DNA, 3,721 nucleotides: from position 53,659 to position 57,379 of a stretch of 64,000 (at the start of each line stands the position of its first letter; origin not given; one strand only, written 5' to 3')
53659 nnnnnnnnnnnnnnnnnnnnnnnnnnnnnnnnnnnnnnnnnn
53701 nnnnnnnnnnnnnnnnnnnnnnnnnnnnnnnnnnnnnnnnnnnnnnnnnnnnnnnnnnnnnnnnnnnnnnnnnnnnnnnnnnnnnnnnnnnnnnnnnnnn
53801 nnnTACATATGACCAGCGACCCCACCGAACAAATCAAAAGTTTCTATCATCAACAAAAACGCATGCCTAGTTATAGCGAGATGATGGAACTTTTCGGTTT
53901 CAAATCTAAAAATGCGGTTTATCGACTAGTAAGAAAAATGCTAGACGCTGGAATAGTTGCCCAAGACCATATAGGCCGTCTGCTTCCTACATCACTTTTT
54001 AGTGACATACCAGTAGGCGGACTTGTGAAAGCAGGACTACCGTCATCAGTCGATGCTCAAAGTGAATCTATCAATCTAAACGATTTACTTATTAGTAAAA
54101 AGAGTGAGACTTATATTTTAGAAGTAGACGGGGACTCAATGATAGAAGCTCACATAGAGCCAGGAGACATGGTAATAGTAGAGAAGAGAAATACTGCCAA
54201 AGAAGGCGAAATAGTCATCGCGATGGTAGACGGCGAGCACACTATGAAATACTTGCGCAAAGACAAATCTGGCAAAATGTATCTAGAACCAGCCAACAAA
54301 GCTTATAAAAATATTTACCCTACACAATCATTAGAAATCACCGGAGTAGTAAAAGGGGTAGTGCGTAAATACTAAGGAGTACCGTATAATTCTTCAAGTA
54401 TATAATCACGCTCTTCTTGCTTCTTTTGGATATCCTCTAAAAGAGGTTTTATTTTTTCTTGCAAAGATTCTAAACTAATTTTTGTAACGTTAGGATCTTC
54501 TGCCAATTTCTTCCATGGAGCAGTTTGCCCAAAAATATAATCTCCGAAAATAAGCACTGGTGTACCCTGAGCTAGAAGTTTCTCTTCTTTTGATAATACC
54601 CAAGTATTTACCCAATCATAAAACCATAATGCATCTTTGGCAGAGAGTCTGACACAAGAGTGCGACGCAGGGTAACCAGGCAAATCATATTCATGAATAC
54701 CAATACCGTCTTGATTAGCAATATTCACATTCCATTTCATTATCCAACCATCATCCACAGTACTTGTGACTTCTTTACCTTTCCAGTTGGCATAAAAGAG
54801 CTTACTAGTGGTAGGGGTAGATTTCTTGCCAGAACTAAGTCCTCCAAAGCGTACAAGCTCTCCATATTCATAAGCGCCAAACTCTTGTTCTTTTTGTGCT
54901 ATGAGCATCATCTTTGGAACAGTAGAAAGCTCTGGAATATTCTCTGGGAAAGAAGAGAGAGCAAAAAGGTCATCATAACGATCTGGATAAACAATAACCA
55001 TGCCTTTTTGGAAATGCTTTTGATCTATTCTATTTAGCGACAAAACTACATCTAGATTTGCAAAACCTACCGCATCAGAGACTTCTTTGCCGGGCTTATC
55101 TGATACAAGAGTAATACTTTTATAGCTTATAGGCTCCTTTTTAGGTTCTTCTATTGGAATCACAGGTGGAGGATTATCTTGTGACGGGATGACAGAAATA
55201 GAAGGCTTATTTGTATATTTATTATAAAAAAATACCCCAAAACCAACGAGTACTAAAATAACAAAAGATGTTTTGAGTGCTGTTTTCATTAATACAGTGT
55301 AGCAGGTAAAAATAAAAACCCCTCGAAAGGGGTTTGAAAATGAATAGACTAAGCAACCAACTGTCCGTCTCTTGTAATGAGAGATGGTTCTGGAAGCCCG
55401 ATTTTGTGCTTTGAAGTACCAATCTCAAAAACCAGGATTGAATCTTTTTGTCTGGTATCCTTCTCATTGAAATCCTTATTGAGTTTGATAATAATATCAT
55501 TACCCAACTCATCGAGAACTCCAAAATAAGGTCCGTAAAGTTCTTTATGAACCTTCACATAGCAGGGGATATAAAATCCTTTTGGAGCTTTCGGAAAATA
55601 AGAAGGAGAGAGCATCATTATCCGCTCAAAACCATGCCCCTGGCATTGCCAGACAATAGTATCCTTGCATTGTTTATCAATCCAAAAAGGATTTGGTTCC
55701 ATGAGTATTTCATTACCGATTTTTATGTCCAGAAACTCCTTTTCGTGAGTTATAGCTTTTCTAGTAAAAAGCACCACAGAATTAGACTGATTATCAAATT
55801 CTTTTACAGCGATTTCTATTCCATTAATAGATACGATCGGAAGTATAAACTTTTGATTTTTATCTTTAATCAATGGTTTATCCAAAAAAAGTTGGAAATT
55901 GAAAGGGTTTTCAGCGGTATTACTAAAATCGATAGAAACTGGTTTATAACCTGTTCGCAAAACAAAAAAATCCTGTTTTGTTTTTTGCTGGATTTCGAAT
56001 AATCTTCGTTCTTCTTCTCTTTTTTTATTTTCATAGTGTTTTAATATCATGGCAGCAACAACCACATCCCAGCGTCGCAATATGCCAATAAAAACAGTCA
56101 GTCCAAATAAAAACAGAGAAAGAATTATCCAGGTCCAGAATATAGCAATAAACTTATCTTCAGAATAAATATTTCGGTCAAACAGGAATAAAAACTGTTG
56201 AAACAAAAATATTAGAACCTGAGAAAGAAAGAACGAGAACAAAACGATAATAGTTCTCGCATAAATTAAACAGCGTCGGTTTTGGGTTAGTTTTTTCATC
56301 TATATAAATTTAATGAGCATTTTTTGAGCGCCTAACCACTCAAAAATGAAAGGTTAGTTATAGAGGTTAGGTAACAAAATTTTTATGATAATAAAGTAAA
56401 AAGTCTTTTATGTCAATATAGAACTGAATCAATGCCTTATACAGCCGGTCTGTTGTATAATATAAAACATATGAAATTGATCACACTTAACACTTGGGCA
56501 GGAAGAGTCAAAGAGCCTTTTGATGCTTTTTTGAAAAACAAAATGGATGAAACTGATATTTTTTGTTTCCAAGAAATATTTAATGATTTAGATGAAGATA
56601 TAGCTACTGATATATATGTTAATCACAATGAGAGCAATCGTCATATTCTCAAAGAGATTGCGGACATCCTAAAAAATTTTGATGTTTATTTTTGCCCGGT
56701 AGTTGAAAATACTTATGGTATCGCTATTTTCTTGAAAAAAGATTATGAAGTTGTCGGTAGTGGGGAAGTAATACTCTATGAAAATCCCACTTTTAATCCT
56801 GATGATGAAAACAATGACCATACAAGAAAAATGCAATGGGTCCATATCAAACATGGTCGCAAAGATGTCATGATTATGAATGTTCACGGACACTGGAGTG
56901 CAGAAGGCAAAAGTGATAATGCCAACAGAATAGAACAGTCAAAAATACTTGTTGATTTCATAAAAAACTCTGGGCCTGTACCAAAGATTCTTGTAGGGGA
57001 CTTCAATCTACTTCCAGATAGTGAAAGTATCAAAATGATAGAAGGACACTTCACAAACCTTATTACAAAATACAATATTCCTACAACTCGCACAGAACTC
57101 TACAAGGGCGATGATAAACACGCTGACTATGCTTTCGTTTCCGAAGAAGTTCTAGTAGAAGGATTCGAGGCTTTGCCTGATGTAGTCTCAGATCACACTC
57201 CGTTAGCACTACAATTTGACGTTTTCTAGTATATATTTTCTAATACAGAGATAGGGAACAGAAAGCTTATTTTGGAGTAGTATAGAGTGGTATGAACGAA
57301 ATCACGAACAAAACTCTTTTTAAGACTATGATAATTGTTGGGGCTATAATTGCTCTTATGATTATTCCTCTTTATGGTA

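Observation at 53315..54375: Cheo-type SOS box inside a consensus promoter drives two small paralogous MTT-proteins and lexA as one operon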

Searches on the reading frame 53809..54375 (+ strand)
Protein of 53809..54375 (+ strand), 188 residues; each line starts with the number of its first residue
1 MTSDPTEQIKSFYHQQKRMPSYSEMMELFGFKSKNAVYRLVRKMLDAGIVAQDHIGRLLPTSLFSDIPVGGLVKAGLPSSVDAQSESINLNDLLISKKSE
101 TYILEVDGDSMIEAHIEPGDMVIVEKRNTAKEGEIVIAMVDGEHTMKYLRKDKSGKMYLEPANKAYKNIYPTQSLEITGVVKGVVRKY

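Call 4: search_protein_families(library=pfam, proteins=[window:53809-54375:+], max_evalue=0.1)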
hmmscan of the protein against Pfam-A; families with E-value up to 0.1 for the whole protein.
window:53809-54375:+ (188 aa): 2 families
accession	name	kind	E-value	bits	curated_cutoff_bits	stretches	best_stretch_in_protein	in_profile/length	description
PF00717.28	Peptidase_S24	-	1e-26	93.4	23.3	1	69-181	2-115/116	Peptidase S24-like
PF01726.22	LexA_DNA_bind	-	0.04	14.1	23.7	1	9-43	15-49/65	LexA DNA binding domain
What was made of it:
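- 53809..54375 (+): lexA, 188 aa: N-terminal DNA-binding domain plus S24 self-cleaving domain. Pfam Peptidase_S24 1e-26 (call 4).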

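Call 12: find_homologous_proteins(query=window:53809-54372:+, max_evalue=1e-10)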
Query window:53809-54372:+ (188 aa): 1716 proteins with E <= 1e-10 among 1811 candidates; the best 120 are listed.
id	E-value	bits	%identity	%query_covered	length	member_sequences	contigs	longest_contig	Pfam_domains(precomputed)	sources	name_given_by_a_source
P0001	5.0e-108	376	91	100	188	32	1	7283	PF00717.29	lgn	-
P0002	3.9e-107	373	90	100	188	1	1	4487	PF00717.29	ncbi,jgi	jgi:repressor LexA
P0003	2.7e-104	364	89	98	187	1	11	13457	PF00717.29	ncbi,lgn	-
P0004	3.2e-104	364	87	100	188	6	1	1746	PF00717.29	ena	-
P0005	2.3e-103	361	87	100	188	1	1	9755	PF00717.29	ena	-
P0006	1.8e-102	358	88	98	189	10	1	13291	PF00717.29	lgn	-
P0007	2.2e-101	355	86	100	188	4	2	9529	PF00717.29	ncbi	-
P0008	5.8e-101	353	86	99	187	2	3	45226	PF00717.29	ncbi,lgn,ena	ncbi:MAG: LexA family transcriptional regulator [Patescibacteria group bacterium]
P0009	1.0e-100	353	85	100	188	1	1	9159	PF00717.29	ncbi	-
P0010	3.3e-100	351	86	99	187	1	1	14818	PF00717.29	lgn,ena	-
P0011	7.8e-100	350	82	100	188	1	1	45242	PF00717.29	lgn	-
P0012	1.3e-99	349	85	99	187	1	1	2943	PF00717.29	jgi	jgi:SOS regulatory protein LexA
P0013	2.1e-99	348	85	100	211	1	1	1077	PF00717.29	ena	-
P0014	9.7e-99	346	85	99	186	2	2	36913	PF00717.29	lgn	-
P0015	8.5e-97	340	82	99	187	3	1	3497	PF00717.29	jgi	jgi:SOS regulatory protein LexA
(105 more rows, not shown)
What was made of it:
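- On LexA repressor (TIGR00498; S24 peptidase with N-terminal winged helix): Public sources name close relatives LexA (call 12).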

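Call 13: find_related_loci(query=window:53809-54372:+, collection=genome_contigs, flank=3000)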
Query window:53809-54372:+ (188 aa) in genome_contigs; peptide patterns used: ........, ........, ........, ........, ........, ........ (x = any residue, [..] = any of these).
137 stretches matched a pattern; 18 encode a relative of the query (tblastn E <= 1e-3); 18 distinct loci.
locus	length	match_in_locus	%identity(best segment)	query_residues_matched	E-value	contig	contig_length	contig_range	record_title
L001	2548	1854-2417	90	1-188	9e-122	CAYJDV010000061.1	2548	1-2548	MAG TPA_asm: uncultured Candidatus Saccharibacteria bacterium isolate ERP123247_co1_29 genome assembly, contig: NODE_335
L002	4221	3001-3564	91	1-188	3e-117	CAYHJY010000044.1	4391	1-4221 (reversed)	MAG TPA_asm: uncultured Candidatus Saccharibacteria bacterium isolate ERP119705_co13_506 genome assembly, contig: NODE_2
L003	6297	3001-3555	89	4-188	8e-113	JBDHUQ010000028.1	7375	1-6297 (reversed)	MAG: Candidatus Paceibacteria bacterium isolate AS-MESO-OLR.234 NODE_37059_length_7375_cov_5.101535, whole genome shotgu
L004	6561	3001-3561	88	2-188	9e-113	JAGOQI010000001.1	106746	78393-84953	MAG: Candidatus Paceibacterota bacterium isolate Gw_Bodden_bin_186 Gw_Bodden_229_length_106746_cov_8.616063, whole genom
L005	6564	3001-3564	86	1-188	7e-111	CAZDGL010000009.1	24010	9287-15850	MAG TPA_asm: uncultured Candidatus Saccharibacteria bacterium isolate SRP296810_co1_119 genome assembly, contig: NODE_20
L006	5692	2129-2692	85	1-188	1e-109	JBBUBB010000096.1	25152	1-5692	MAG: Patescibacteria group bacterium isolate H41-bin031_1 H41_bin031_1_000000000096, whole genome shotgun sequence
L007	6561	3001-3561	86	1-188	1e-108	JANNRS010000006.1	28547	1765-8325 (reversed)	MAG: Candidatus Paceibacterota bacterium isolate SOY_31_metabat_326 SOY_31_k141_2332763, whole genome shotgun sequence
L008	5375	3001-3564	76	1-188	2e-101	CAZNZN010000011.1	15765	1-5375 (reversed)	MAG TPA_asm: uncultured Candidatus Saccharibacteria bacterium isolate SRP135725_co1_383 genome assembly, contig: NODE_48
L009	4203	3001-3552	81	5-188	3e-97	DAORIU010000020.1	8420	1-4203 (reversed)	MAG TPA_asm: Candidatus Paceibacterota bacterium isolate AMR_MDS_5569 NODE_1482_length_8420_cov_7.837298, whole genome s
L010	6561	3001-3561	85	2-188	1e-109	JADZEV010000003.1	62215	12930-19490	MAG: Candidatus Nomurabacteria bacterium isolate SJ839 c_000000060019, whole genome shotgun sequence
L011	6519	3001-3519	80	5-177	8e-96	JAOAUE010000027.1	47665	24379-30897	MAG: Candidatus Paceibacterota bacterium isolate AF21_PE0_T2_S1_39_14 T2_S1_539_length_47665_cov_8, whole genome shotgun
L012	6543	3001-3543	62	8-188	6e-76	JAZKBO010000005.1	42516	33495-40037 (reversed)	MAG: Patescibacteria group bacterium isolate ADI_H3L2_1_122_18_3-bin084_1 ADIH3L21_B084_1_000000000005, whole genome sho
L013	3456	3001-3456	71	1-152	5e-74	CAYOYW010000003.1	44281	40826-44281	MAG TPA_asm: uncultured Candidatus Saccharibacteria bacterium isolate SRP257259_co1_256 genome assembly, contig: NODE_79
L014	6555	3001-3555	61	8-188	4e-74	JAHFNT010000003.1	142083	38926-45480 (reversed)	MAG: Candidatus Nomurabacteria bacterium isolate nzgw487 NODE_86_length_142084_cov_5.254933, whole genome shotgun sequen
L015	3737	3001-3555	59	8-188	2e-71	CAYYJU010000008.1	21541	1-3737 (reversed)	MAG TPA_asm: uncultured Candidatus Saccharibacteria bacterium isolate SRP286056_co1_681 genome assembly, contig: NODE_28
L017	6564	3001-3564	52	1-188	4e-61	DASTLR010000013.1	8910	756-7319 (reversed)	MAG TPA_asm: Candidatus Paceibacterota bacterium isolate SMAG_U3078 k141_104026, whole genome shotgun sequence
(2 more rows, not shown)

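Call 60: search_solved_structures(query=window:53809-54372:+, max_evalue=0.001, show_alignments=2)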
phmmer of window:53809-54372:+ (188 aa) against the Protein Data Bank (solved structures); distinct sequences matched with E-value up to 0.001: 23.
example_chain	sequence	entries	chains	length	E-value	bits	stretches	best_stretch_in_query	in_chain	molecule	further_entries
8gmt_B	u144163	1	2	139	7.3e-18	68.1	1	70-186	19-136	DNA polymerase V subunit UmuD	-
1umu_A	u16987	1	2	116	4.1e-17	65.7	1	78-186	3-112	UMUD'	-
1i4v_A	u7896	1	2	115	5.8e-17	65.2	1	80-186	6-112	UMUD' PROTEIN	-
3k2z_A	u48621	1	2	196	1.2e-16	64.2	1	10-187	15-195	LexA repressor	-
1ay9_A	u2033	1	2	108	1.7e-16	63.7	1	85-186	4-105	UMUD PROTEIN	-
7b5g_A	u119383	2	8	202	7e-14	55.2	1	11-186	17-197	LexA repressor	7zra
6a2r_A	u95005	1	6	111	8.7e-14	54.8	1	100-187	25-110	LexA repressor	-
7ocj_A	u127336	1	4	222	9.5e-14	54.7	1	10-186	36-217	LexA repressor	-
6a2q_A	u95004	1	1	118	1e-13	54.6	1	99-187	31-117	LexA repressor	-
1jhh_A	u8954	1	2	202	1.8e-13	53.8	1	11-186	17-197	LEXA REPRESSOR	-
6a2s_A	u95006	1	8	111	2.3e-13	53.5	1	100-187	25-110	LexA repressor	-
3jso_A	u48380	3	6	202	4.7e-13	52.5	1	11-186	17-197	LexA repressor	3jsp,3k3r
8trg_I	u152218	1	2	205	4.9e-13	52.4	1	11-186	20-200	LexA repressor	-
6a2t_A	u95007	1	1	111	5.4e-13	52.3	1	100-187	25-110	LexA repressor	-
1jhf_A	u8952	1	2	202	6.7e-13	52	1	11-186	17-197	LEXA REPRESSOR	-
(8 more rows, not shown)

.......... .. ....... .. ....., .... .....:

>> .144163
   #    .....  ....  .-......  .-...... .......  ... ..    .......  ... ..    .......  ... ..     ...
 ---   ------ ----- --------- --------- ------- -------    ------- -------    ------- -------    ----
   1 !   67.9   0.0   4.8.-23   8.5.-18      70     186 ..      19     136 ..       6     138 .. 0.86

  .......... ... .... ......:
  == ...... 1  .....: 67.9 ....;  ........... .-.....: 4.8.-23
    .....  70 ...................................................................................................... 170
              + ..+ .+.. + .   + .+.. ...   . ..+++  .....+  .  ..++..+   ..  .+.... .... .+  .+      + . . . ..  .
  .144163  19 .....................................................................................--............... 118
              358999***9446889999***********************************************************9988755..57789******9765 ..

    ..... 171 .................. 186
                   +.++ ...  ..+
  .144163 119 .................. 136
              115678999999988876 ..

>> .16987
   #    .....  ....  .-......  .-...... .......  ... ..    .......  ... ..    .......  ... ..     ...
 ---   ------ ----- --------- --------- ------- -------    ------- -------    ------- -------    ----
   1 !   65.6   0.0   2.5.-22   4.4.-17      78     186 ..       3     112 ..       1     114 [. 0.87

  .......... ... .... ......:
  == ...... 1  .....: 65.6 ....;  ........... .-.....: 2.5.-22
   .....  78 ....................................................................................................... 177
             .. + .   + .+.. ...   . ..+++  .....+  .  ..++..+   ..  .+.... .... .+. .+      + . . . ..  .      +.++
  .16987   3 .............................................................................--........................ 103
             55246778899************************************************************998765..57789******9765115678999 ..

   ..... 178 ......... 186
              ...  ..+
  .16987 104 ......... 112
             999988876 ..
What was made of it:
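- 53809..54375 (+): VKAGLPS aligns with the UmuD cleavage site, and the GDSM Ser and MKYLRK Lys are present (call 60).
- On LexA repressor (TIGR00498; S24 peptidase with N-terminal winged helix): Alignments run over residues 10-187 to LexA structures 3k2z, 1jhh and 7b5g (call 60). GDSM and the Lys in TMKYLRK align with UmuD GDSM and TVKKL (call 60).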

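Call 61: search_protein_families(library=ncbifam, proteins=[window:53809-54372:+], max_evalue=0.1)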
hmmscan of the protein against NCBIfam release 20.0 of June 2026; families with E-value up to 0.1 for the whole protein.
window:53809-54372:+ (188 aa): 4 families
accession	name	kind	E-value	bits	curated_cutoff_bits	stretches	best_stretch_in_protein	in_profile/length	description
TIGR00498.1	lexA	equivalog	3.8e-31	108.3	110.95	1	9-187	15-201/203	transcriptional repressor LexA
NF007621.2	PRK10276.1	subfamily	1e-29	102.9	110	1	74-185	1-114/115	translesion error-prone DNA polymerase V autoproteolytic subunit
NF051876.1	transXXX_HumD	equivalog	4.9e-08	33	120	1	76-183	2-109/129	HumD family translesion DNA polymerase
NF041423.1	MobC_subf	subfamily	0.0091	15.3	200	1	23-84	34-90/240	MobC family replication-relaxation protein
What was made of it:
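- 53809..54375 (+): TIGR00498 lexA 108.3 bits over residues 9-187, against a cut-off of 110.95 (call 61).
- On LexA repressor (TIGR00498; S24 peptidase with N-terminal winged helix): 108.3 bits against a cut-off of 110.95 (call 61).
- LexA identity and catalytic residues: calls 4, 60, 61.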

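Call 73: search_protein_families(library=phrogs, proteins=[window:53809-54372:+], max_evalue=0.1)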
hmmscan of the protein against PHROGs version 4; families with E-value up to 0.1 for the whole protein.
window:53809-54372:+ (188 aa): 7 families
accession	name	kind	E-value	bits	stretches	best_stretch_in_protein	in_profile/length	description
phrog_811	-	DNA, RNA and nucleotide metabolism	1.6e-29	103.3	1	73-187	19-134/140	UmuD-like protein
phrog_4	-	transcription regulation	5.1e-19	69.5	1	66-187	213-338/400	transcriptional repressor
phrog_8558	-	unknown function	6e-13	50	1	98-181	17-104/114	-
phrog_10470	-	DNA, RNA and nucleotide metabolism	1.4e-10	41.9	1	111-186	1-76/79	UmuD-like protein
phrog_6201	-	transcription regulation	4.1e-08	34.2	1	96-183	23-113/121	CI-like repressor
phrog_3502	-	unknown function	2.2e-05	25.5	1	9-53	60-104/131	-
phrog_362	-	transcription regulation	0.091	14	0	7-50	13-56/106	transcriptional repressor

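Call 91: list_cluster_members(proteins=[L001:1658-1846:+, L002:2806-2994:+, L003:2796-2984:+, L004:2798-2986:+, L005:2803-2988:+, L007:2792-2980:+, L008:2819-2992:+, L009:2801-2986:+, L010:2797-2985:+, L013:2812-2994:+])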
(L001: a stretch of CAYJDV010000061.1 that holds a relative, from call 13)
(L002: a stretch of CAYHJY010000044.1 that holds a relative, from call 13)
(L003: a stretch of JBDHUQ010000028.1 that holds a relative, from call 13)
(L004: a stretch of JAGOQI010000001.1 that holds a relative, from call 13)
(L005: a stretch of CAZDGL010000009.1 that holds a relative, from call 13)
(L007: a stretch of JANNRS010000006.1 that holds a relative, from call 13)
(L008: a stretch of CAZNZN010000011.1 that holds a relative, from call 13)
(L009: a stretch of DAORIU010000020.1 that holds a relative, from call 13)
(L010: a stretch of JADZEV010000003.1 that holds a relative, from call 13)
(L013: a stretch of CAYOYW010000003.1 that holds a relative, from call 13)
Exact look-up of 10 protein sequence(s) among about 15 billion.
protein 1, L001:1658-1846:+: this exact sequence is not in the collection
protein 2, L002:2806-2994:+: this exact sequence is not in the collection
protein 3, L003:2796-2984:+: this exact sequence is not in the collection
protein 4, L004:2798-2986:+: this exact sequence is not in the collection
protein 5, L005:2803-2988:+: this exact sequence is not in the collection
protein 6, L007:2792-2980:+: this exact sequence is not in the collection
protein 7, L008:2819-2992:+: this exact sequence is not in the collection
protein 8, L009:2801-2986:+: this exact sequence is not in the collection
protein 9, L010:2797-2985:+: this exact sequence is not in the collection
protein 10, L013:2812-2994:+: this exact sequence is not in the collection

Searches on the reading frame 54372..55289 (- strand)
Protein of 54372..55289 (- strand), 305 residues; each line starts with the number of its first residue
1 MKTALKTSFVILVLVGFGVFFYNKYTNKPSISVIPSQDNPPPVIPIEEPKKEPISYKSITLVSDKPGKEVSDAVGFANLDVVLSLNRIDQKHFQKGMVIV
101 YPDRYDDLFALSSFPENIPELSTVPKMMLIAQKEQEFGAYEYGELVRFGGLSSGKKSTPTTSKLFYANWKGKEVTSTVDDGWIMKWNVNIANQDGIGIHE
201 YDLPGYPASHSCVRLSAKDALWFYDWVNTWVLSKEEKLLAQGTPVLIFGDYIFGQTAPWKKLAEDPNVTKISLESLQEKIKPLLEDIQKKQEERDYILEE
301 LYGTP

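Call 4: search_protein_families(library=pfam, proteins=[window:54372-55289:-], max_evalue=0.1)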
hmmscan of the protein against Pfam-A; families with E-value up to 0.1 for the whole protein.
window:54372-55289:- (305 aa): 1 family
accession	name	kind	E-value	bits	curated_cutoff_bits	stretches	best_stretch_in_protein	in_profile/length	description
PF03734.19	YkuD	-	4.3e-13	50.5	23.4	1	133-247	9-146/146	L,D-transpeptidase catalytic domain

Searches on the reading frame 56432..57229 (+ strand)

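Call 92: search_protein_families(library=pfam, proteins=[window:56432-57229:+], max_evalue=0.001)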
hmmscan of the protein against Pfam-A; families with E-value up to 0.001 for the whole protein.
window:56432-57229:+ (265 aa): 1 family
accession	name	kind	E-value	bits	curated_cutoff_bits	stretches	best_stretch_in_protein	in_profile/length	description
PF03372.29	Exo_endo_phos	-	1.6e-12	48.1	24.5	1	18-255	2-225/225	Endonuclease/Exonuclease/phosphatase family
